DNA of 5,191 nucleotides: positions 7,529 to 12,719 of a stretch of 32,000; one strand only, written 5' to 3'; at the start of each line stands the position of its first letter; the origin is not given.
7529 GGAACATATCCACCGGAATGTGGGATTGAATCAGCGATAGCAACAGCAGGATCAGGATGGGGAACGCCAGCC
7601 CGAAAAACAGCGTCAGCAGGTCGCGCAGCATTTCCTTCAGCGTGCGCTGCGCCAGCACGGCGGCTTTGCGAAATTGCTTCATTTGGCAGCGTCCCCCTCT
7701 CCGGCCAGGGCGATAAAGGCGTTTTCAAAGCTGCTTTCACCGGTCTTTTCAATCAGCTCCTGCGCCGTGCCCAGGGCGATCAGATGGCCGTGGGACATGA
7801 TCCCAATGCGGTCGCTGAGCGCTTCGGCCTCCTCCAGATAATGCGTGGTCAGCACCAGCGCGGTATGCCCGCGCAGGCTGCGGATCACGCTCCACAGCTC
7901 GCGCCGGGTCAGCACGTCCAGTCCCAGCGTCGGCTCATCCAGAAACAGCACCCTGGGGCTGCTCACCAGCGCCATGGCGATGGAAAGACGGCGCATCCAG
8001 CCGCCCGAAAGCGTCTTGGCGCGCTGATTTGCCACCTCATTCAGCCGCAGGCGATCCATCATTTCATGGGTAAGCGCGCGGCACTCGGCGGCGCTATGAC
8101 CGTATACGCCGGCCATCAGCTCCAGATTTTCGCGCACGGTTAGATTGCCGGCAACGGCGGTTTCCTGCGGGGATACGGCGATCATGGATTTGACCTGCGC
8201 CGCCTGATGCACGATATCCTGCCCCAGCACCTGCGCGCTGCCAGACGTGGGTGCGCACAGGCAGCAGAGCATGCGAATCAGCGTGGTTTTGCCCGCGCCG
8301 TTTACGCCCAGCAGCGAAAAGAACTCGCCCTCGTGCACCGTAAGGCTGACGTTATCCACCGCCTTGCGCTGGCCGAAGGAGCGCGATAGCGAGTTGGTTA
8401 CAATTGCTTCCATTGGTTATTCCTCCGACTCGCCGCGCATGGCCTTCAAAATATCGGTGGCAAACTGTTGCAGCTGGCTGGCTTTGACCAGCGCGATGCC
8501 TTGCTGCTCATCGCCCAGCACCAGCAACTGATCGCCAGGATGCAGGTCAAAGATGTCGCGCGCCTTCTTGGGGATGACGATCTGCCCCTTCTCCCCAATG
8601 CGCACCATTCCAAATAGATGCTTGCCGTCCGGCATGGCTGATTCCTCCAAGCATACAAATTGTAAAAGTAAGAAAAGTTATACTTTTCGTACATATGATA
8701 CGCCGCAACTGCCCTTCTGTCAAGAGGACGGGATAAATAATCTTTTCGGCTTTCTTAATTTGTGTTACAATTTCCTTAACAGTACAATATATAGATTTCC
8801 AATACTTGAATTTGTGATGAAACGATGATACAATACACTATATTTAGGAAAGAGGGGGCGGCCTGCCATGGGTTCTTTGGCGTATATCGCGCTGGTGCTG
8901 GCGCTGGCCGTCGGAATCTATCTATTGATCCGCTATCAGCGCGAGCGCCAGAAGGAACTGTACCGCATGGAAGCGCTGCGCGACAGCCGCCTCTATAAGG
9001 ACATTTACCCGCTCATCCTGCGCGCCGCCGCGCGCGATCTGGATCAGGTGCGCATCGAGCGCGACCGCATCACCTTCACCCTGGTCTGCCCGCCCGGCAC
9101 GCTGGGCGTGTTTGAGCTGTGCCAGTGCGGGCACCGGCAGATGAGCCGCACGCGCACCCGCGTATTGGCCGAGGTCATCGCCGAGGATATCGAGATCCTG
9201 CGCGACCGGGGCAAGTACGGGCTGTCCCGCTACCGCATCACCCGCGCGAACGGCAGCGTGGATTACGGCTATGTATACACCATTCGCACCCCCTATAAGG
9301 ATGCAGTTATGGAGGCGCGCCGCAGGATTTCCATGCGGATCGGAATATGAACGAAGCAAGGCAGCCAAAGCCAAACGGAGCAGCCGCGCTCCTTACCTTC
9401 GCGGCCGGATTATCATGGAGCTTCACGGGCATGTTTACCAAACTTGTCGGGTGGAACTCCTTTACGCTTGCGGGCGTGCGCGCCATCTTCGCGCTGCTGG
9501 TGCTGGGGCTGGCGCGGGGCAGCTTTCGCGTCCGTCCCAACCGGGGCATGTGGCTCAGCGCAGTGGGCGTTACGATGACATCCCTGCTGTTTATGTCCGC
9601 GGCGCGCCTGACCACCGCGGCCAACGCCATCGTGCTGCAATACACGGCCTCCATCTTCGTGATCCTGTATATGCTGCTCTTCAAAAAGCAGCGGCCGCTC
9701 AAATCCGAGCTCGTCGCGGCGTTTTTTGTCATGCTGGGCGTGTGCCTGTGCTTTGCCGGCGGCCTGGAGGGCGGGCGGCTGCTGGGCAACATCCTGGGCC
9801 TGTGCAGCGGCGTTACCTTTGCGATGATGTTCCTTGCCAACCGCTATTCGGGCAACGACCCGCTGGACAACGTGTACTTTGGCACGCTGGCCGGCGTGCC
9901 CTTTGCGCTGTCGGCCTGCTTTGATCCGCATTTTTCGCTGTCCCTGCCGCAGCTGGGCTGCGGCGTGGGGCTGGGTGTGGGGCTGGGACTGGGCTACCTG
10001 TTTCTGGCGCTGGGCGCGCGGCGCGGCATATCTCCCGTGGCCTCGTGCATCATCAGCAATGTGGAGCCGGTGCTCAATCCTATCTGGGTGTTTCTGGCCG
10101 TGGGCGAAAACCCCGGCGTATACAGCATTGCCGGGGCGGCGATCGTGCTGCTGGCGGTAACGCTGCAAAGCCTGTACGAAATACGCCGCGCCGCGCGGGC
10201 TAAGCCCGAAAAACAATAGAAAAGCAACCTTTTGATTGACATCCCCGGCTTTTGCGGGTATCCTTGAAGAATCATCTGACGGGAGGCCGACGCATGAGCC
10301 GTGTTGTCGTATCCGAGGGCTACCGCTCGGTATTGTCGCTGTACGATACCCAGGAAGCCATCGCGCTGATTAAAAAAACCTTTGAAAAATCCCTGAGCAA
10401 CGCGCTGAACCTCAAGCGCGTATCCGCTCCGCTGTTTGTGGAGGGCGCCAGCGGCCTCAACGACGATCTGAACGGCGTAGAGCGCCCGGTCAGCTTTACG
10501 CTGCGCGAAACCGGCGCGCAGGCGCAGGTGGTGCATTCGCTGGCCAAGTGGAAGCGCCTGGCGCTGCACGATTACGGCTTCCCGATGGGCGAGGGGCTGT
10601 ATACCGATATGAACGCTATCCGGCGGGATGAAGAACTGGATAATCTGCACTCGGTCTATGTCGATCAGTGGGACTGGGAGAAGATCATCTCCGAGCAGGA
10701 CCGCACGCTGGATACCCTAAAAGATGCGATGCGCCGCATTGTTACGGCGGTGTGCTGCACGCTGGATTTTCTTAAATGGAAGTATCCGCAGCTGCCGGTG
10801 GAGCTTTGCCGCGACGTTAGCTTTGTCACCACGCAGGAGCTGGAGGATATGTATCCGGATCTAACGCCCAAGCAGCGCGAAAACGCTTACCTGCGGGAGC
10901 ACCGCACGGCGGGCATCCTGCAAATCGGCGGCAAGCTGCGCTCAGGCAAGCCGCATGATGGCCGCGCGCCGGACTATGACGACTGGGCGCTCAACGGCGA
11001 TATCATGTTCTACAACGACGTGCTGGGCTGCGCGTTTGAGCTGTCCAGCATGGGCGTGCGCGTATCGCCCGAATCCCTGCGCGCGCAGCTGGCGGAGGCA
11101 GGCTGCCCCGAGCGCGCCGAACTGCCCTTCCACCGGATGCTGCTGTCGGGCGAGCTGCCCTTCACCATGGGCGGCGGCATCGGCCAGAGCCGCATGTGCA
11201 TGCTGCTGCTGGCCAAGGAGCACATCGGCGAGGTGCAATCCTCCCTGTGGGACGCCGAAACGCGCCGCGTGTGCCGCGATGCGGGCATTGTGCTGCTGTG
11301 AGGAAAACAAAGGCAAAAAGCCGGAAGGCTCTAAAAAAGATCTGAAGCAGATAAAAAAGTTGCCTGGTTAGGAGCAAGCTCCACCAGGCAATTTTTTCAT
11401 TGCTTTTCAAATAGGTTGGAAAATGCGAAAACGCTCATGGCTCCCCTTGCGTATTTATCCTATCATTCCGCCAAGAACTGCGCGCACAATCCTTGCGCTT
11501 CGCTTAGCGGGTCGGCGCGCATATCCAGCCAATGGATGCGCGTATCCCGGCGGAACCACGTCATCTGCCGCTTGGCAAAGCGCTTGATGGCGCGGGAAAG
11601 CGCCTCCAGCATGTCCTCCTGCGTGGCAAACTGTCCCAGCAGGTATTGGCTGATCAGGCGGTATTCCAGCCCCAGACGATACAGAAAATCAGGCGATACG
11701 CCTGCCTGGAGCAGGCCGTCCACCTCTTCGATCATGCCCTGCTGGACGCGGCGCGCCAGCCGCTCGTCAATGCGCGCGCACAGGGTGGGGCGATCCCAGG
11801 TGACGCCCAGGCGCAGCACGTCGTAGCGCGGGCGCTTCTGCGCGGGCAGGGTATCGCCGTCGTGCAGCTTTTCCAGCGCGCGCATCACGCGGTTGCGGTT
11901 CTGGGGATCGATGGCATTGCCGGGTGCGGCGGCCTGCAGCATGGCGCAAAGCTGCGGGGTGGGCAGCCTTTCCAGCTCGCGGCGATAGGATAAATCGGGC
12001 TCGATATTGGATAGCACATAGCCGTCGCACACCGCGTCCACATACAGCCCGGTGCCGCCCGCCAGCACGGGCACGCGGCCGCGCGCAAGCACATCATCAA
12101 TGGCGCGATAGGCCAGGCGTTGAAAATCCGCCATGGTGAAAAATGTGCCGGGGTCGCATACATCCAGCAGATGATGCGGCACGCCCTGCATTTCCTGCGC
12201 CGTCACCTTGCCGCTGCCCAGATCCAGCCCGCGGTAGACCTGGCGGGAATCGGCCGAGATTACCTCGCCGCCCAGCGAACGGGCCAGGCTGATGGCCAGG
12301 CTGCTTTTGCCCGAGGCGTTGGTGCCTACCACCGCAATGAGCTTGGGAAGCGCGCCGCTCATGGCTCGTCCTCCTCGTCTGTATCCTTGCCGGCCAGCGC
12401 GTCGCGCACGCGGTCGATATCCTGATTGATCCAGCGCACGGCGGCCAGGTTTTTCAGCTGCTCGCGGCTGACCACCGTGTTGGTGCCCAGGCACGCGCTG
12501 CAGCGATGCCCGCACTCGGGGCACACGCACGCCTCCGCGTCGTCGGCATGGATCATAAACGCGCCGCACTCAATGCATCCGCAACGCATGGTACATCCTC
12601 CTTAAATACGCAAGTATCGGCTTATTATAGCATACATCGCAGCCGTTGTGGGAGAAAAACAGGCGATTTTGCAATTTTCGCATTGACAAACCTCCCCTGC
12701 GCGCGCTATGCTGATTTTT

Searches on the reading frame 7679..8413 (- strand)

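Call 79: search_protein_families(library=pfam, proteins=[window:7679-8413:-], max_evalue=0.00001)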
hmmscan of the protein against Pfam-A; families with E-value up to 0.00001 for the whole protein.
window:7679-8413:- (244 aa): 2 families
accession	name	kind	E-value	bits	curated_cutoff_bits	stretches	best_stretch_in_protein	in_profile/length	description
PF00005.33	ABC_tran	-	3.1e-33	115.7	25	1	20-162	2-136/137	ABC transporter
PF13304.12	AAA_21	-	1.3e-09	39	27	0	140-191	242-298/304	AAA domain, putative AbiEii toxin, Type IV TA system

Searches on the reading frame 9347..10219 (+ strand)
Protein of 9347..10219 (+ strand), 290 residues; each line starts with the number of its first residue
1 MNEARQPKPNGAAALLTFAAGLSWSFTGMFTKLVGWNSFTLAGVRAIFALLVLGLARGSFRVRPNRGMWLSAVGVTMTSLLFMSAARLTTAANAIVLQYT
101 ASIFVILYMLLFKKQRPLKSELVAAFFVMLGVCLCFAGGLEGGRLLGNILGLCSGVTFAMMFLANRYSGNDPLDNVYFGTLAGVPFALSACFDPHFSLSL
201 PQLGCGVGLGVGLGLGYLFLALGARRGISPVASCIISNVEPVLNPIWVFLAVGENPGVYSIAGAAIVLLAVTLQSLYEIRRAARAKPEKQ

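Call 79: search_protein_families(library=pfam, proteins=[window:9347-10219:+], max_evalue=0.00001)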
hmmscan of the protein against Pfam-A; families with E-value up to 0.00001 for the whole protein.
window:9347-10219:+ (290 aa): 1 family
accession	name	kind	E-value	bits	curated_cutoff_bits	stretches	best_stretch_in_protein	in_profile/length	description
PF00892.27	EamA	-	4.3e-23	82.5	28.2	2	13-135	3-133/135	EamA-like transporter family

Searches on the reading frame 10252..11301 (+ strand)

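Call 79: search_protein_families(library=pfam, proteins=[window:10252-11301:+], max_evalue=0.00001)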
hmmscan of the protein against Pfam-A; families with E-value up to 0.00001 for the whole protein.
window:10252-11301:+ (349 aa): 1 family
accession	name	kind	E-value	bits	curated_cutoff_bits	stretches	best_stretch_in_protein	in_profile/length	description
PF03590.20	AsnA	-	8.2e-102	340.2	27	1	34-258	1-226/228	Aspartate-ammonia ligase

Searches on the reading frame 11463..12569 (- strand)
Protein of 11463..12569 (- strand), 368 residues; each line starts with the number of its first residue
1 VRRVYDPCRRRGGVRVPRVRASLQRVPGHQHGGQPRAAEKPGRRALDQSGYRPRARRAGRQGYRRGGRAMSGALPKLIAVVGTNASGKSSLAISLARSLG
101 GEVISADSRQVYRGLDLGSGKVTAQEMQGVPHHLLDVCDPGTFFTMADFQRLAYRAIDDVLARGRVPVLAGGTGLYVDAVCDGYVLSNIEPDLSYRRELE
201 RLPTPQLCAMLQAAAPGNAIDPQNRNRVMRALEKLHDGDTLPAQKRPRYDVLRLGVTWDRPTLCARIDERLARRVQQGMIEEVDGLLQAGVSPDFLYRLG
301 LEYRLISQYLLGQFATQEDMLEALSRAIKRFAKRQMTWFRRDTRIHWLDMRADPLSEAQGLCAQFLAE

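Call 79: search_protein_families(library=pfam, proteins=[window:11463-12569:-], max_evalue=0.00001)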
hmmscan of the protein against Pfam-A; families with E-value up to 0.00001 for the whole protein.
window:11463-12569:- (368 aa): 2 families
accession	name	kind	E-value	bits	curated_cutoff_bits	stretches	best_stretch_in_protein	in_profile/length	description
PF01715.23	IPPT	-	3.9e-61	207.3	23.6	1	110-342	1-243/243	IPP transferase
PF01745.22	IPT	-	3.1e-08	33.8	20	1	76-134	2-60/233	Isopentenyl transferase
